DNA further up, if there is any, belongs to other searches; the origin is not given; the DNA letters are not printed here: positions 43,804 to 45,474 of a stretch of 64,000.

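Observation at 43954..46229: HEAT-repeat-fused amino-methyltransferase with an overlapping PD-(D/E)xK-like gene: atypical RM-like or candidate novel system in an AT-rich island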

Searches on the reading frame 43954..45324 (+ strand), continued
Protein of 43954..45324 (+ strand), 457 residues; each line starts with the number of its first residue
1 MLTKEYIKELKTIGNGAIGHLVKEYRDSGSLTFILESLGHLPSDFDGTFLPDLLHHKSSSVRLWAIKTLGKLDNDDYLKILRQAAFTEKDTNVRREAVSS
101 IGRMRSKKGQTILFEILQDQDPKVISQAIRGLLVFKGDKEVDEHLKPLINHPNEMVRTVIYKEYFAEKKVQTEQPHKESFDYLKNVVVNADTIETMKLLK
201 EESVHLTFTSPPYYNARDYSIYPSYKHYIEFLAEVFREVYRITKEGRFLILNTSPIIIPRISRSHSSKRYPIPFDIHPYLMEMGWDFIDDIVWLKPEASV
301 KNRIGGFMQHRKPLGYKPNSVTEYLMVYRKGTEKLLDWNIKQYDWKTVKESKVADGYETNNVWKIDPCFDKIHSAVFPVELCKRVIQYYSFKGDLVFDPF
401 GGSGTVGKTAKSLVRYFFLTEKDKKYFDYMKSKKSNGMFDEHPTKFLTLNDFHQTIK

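Call 31: search_protein_families(library=pfam, proteins=[P0262, P0269, P0246, P0247, P0252, P0271, P0275, P0299, P0371, P0249], max_evalue=0.01)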
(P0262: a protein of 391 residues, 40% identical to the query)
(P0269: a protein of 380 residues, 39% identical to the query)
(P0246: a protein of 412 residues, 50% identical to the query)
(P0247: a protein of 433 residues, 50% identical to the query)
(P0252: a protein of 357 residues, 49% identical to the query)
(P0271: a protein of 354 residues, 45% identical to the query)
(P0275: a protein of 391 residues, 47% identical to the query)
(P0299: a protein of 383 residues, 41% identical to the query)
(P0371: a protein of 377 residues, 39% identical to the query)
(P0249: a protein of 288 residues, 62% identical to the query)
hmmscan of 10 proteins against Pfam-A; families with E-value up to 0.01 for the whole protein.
P0262 (391 aa): 1 family
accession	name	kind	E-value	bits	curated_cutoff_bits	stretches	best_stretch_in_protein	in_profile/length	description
PF01555.25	N6_N4_Mtase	-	1.4e-37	130.2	26.7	1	158-382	1-219/221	DNA methylase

P0269 (380 aa): 3 families
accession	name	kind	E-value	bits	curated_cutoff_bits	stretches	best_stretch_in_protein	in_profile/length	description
PF01555.25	N6_N4_Mtase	-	3.2e-36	125.8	26.7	1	147-369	2-220/221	DNA methylase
PF02086.21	MethyltransfD12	-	0.00063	20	22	0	63-172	96-202/253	D12 class N6 adenine-specific DNA methyltransferase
PF03602.21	Cons_hypoth95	-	0.0013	18.9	24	0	294-373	12-85/182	Conserved hypothetical protein 95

P0246 (412 aa): 3 families
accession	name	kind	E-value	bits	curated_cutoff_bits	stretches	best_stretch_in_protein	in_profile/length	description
PF01555.25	N6_N4_Mtase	-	7.5e-36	124.6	26.7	1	152-376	1-217/221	DNA methylase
PF03602.21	Cons_hypoth95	-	0.00086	19.5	24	1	313-382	21-84/182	Conserved hypothetical protein 95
PF13646.12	HEAT_2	-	0.0025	18.5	27.7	1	36-92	9-64/88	HEAT repeats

P0247 (433 aa): 3 families
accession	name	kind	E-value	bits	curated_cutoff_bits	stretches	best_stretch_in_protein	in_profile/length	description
PF01555.25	N6_N4_Mtase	-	1.5e-38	133.4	26.7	1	186-417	1-220/221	DNA methylase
PF13646.12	HEAT_2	-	6.4e-09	36.4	27.7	2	23-103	8-87/88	HEAT repeats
PF03602.21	Cons_hypoth95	-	6.3e-05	23.2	24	1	353-426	23-90/182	Conserved hypothetical protein 95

P0252 (357 aa): 2 families
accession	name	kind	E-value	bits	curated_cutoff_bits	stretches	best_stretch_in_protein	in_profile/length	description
PF01555.25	N6_N4_Mtase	-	5.4e-37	128.3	26.7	1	130-351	1-219/221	DNA methylase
PF13646.12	HEAT_2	-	8.2e-06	26.5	27.7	1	18-70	4-56/88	HEAT repeats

P0271 (354 aa): 1 family
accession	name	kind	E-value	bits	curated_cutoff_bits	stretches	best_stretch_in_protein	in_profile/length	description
PF01555.25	N6_N4_Mtase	-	3.5e-41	142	26.7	1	112-340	2-218/221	DNA methylase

P0275 (391 aa): 1 family
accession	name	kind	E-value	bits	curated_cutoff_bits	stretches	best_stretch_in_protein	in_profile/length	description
PF01555.25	N6_N4_Mtase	-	2e-37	129.7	26.7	1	140-367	1-216/221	DNA methylase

P0299 (383 aa): 1 family
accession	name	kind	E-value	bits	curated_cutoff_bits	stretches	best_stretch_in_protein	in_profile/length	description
PF01555.25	N6_N4_Mtase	-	2.3e-34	119.7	26.7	1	141-369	1-219/221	DNA methylase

P0371 (377 aa): 3 families
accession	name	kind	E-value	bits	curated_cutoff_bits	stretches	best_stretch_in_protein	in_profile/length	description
PF01555.25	N6_N4_Mtase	-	6.5e-38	131.3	26.7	1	126-362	3-218/221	DNA methylase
PF20582.4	UPF0758_N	-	9.3e-16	58.1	27.1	1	7-77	6-76/77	UPF0758 N-terminal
PF14520.12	HHH_5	-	0.0026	18.6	27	1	62-84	33-55/57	Helix-hairpin-helix domain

P0249 (288 aa): 1 family
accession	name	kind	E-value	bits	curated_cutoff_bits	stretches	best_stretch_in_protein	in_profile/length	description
PF01555.25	N6_N4_Mtase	-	2.3e-42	145.9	26.7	1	35-262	1-220/221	DNA methylase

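Call 32: predict_structure(alignment_id=A1)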
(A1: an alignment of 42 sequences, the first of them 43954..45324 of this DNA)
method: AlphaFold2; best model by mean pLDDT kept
length: 457 residues; sequences in the alignment: 42
mean_pLDDT: 60.5   pTM: 0.43
mean pLDDT of the five models: 60.5, 58.7, 58.4, 56.8, 55.1
residues with pLDDT >= 90: 48; 70-90: 124; 50-70: 110; < 50: 175
segments of 3 or more residues with pLDDT < 50: 169-183, 207-223, 245-275, 286-381, 388-393, 399-405
pLDDT, mean of each block of 10 residues (from residue 1): 83 76 83 81 80 88 88 83 93 90 89 95 88 88 91 74 65 41 55 69 51 36 56 66 52 31 30 50 46 26 24 29 39 40 43 35 29 36 50 51 53 61 62 59 69 68
secondary structure, 60 per line:
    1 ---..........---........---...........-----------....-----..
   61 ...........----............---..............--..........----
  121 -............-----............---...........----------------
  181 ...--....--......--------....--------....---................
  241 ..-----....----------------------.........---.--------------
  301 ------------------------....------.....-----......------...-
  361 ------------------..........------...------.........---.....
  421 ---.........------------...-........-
elements in order: H4-13 H17-24 H28-38 H50-53 H59-71 H76-87 H91-104 H107-116 H122-133 H139-150 H154-164 E186-189 H192-197 E206-209 H218-221 H225-242 E248-251 H274-282 E325-328 H335-339 H345-350 H379-388 E395-397 H404-412 E416-420 H424-432 E445-447 H449-456

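Call 52: fold_search(model_id=the predicted structure, library=pdb)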
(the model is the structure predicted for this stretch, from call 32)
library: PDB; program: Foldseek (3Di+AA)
matches with E <= 10: 1305; with E <= 0.001: 49
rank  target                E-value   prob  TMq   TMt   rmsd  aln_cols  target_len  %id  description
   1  2zig_A                1.2e-05  1.00  0.27  0.46  10.3       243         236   25  Crystal Structure of TTHA0409, Putative DNA Modification Methylase from Thermus thermophilus HB8 (released 2008-07-29)
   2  7p0h_A                1.8e-05  1.00  0.28  0.31   4.2       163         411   23  Crystal structure of Helicobacter pylori ComF fused to an artificial alphaREP crystallization helper(named B2) (released 2022-04-06)
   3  2zig_B                2.7e-05  1.00  0.27  0.47  10.5       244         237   25  Crystal Structure of TTHA0409, Putative DNA Modification Methylase from Thermus thermophilus HB8 (released 2008-07-29)
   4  5n3u_B                3.2e-05  1.00  0.26  0.61   4.6       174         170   23  The structure of the complex of CpcE and CpcF of phycocyanin lyase from Nostoc sp. PCC7120 (released 2017-12-06)
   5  7q1f_T                3.4e-05  1.00  0.29  0.56   5.1       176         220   24  CPAP:TUBULIN:IE5 ALPHAREP COMPLEX (released 2022-04-20)
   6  9t1m_E                3.7e-05  1.00  0.24  0.65   7.9       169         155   22  Nuclear export protein/Non-structural protein 2 (NEP/NS2) in complex with artificial alpha Rep protein (released 2025-11-12)
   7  4xvp_D                3.7e-05  1.00  0.23  0.59   8.1       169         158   22  X-ray structure of bGFP-C / EGFP complex (released 2015-08-19)
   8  5dcq_C                4.1e-05  1.00  0.24  0.58   6.9       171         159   18  Crystal structure of bacterial adhesin, FNE from Streptococcus equi spp. equi. (released 2016-06-29)
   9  4hxt                  4.1e-05  1.00  0.24  0.40   7.2       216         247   18  Crystal Structure of Engineered Protein. Northeast Structural Genomics Consortium Target OR329 (released 2012-11-21)
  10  7q1f_C                4.6e-05  1.00  0.29  0.57   5.2       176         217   24  CPAP:TUBULIN:IE5 ALPHAREP COMPLEX (released 2022-04-20)
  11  4rv1_C                4.6e-05  1.00  0.24  0.26   7.2       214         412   17  Crystal Structure of Engineered Protein. Northeast Structural Genomics Consortium (NESG) Target OR497. (released 2014-12-10)
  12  2zif_A                4.6e-05  1.00  0.31  0.51   8.7       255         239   24  Crystal Structure of TTHA0409, Putative DNA Modification Methylase from Thermus thermophilus HB8- Complexed with S-Ade (released 2008-07-29)
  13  7q1e_C                5.0e-05  1.00  0.23  0.58   8.1       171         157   22  CPAP:TUBULIN:IIH5 ALPHAREP COMPLEX (released 2022-04-13)
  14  2zie_A                5.0e-05  1.00  0.27  0.46  10.0       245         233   25  Crystal Structure of TTHA0409, Putatative DNA Modification Methylase from Thermus thermophilus HB8- Selenomethionine d (released 2008-07-29)
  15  2zif_B                6.8e-05  1.00  0.27  0.45  10.9       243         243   25  Crystal Structure of TTHA0409, Putative DNA Modification Methylase from Thermus thermophilus HB8- Complexed with S-Ade (released 2008-07-29)
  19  6pbd_B                9.1e-05  1.00  0.29  0.37  10.6       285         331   21  DNA N6-Adenine Methyltransferase CcrM In Complex with Double-Stranded DNA Oligonucleotide Containing Its Recognition S (released 2019-10-23)
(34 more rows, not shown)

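Call 54: list_cluster_members(proteins=[P0001, P0121])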
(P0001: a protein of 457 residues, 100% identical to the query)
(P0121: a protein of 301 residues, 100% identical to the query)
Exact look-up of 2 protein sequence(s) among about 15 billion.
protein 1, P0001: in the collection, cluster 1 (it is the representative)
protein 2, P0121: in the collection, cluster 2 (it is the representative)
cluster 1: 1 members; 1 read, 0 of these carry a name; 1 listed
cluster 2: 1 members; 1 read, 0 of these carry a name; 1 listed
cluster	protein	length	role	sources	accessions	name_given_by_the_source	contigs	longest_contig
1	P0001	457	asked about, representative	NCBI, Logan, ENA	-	-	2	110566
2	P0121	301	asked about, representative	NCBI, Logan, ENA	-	-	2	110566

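Call 62: find_encoding_contigs(protein=P0247, flank=4000, max_places=3)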
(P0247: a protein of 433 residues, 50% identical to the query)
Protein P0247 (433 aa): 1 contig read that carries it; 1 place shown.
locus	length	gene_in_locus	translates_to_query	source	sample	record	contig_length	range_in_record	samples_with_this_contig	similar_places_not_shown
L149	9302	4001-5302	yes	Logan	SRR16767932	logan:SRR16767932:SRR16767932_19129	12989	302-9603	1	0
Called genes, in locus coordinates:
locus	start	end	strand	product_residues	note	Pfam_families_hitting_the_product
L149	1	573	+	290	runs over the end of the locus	?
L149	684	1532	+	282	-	PF00528:BPD_transp_1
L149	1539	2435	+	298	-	PF00005:ABC_tran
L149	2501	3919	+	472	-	-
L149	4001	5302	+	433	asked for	PF13646:HEAT_2 (faint), PF01555:N6_N4_Mtase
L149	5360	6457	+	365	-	PF00226:DnaJ, PF27659:CHP02642 (faint), PF01556:DnaJ_C, PF15777:Anti-TRAP (faint), PF00684:DnaJ_CXXCXGXG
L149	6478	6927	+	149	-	PF00293:NUDIX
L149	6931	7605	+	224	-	-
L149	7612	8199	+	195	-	PF05198:IF3_N, PF00707:IF3_C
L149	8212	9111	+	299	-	PF04542:Sigma70_r2, PF04545:Sigma70_r4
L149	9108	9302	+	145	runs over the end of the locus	-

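Call 63: find_encoding_contigs(protein=P0262, flank=4000, max_places=3)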
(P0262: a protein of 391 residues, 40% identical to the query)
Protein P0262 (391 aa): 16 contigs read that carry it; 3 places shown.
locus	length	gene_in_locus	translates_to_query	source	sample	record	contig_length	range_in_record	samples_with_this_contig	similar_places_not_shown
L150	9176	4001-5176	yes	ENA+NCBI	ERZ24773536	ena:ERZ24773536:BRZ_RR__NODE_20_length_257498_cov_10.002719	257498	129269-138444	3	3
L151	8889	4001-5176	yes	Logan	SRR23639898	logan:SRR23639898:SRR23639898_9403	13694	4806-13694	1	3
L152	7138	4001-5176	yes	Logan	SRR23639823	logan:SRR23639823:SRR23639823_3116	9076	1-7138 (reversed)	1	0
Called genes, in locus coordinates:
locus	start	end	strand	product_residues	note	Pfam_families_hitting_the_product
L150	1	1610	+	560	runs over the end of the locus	PF00920:ILVD_EDD_N, PF24877:ILV_EDD_C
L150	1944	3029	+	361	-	PF00465:Fe-ADH, PF13685:Fe-ADH_2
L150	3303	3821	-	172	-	-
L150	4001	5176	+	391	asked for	PF01555:N6_N4_Mtase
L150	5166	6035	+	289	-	PF09516:RE_CfrBI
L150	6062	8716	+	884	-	PF00133:tRNA-synt_1, PF09334:tRNA-synt_1g, PF13603:tRNA-synt_1_2, PF08264:Anticodon_1, PF10458:Val_tRNA-synt_C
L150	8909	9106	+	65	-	PF07927:HicA_toxin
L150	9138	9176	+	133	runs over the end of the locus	PF15919:HicB_lk_antitox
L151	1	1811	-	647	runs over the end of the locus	PF00015:MCPsignal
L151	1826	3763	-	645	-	PF00015:MCPsignal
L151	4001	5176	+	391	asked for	PF01555:N6_N4_Mtase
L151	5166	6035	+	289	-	PF09516:RE_CfrBI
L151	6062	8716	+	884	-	PF00133:tRNA-synt_1, PF09334:tRNA-synt_1g, PF13603:tRNA-synt_1_2 (weak), PF08264:Anticodon_1, PF10458:Val_tRNA-synt_C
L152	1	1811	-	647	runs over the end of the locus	PF00015:MCPsignal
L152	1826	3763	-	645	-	PF00015:MCPsignal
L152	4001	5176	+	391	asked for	PF01555:N6_N4_Mtase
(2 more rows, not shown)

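Call 64: find_encoding_contigs(protein=P0241, flank=4000, max_places=3)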
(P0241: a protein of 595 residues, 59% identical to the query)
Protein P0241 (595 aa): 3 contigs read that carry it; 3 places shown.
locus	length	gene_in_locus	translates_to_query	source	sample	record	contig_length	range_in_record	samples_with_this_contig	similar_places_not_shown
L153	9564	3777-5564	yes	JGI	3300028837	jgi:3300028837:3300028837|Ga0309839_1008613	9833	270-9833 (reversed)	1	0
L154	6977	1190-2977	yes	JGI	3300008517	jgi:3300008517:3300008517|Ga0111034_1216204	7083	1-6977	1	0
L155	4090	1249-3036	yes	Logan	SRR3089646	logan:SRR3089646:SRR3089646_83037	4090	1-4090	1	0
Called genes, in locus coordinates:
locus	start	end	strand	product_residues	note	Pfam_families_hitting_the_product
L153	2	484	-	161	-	?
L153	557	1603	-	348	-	PF04041:Glyco_hydro_130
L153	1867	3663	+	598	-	PF11329:DUF3131 (weak), PF10091:Glycoamylase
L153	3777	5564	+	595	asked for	PF03130:HEAT_PBS (faint), PF02985:HEAT (faint), PF13646:HEAT_2, PF01555:N6_N4_Mtase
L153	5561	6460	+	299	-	PF09516:RE_CfrBI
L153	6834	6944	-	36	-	-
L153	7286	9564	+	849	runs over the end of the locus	?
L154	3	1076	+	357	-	?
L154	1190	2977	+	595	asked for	PF03130:HEAT_PBS (faint), PF02985:HEAT (faint), PF13646:HEAT_2, PF01555:N6_N4_Mtase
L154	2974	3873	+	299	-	PF09516:RE_CfrBI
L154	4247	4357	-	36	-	-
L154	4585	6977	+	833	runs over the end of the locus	?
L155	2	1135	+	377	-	?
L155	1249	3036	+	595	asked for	PF03130:HEAT_PBS (faint), PF02985:HEAT (faint), PF13646:HEAT_2, PF01555:N6_N4_Mtase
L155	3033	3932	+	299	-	PF09516:RE_CfrBI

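Call 65: find_encoding_contigs(protein=P0371, flank=4000, max_places=3)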
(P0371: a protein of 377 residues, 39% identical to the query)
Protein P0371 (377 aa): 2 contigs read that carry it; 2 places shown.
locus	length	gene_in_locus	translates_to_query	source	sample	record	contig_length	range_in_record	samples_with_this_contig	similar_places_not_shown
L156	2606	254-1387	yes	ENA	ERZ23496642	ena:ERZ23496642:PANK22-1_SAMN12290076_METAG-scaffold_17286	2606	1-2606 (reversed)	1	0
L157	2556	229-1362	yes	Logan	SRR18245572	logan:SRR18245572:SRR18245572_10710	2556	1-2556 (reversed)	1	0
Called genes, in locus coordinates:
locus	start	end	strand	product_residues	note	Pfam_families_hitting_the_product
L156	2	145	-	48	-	?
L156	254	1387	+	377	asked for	PF20582:UPF0758_N, PF01555:N6_N4_Mtase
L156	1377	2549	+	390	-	-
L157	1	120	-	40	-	?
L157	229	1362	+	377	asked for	PF20582:UPF0758_N, PF01555:N6_N4_Mtase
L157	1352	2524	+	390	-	-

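Call 66: find_encoding_contigs(protein=P0249, flank=4000, max_places=3)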
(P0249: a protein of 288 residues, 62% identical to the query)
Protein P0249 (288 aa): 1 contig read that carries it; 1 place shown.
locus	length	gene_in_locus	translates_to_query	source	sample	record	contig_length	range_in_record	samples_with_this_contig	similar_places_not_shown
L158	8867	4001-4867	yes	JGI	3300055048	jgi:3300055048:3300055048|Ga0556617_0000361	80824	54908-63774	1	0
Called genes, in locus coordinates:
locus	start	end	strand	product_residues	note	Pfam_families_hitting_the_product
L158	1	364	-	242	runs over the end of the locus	-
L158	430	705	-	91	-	-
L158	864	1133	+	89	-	-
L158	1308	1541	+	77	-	-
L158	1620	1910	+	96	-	-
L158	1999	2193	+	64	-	-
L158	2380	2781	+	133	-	-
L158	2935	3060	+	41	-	-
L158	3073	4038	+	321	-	PF01555:N6_N4_Mtase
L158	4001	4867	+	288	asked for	PF01555:N6_N4_Mtase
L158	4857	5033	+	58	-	-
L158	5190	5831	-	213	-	-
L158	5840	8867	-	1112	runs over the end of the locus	PF01079:Hint (faint), PF05203:Hom_end_hint (weak), PF14623:Vint (faint), PF14890:Intein_splicing (faint), PF14528:LAGLIDADG_3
